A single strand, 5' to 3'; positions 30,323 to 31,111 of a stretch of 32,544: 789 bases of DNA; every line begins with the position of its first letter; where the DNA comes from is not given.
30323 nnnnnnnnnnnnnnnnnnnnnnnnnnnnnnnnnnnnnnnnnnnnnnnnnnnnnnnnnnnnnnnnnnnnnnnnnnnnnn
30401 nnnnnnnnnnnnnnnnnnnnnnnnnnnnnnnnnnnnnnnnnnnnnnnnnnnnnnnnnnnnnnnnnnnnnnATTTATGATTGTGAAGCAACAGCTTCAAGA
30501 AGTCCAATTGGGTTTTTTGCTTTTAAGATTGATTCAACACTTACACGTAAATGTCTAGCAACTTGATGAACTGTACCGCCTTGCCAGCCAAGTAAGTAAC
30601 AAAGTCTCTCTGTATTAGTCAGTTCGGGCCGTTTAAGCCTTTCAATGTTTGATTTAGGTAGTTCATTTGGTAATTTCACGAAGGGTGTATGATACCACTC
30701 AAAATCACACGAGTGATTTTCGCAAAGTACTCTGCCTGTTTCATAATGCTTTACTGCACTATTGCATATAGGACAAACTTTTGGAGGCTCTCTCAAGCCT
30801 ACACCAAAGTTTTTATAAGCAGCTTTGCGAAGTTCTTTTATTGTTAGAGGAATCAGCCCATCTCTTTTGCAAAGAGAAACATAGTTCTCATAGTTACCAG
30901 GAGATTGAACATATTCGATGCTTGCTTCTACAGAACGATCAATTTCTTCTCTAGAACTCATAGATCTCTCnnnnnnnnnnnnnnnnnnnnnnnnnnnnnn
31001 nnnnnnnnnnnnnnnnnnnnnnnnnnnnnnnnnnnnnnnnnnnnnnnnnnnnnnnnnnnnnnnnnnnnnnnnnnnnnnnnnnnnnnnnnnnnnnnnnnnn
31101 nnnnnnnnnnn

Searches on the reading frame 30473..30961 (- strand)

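Call 7: search_protein_families(library=pfam, proteins=[window:30473-30961:-], max_evalue=0.01)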
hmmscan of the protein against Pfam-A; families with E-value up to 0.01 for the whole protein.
window:30473-30961:- (162 aa): 1 family
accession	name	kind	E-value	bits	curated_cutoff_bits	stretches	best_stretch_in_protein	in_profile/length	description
PF21349.2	RUBY_RBDX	-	0.0094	15.8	26.5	0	58-72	14-28/30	Rubrerythrin, rubredoxin-like domain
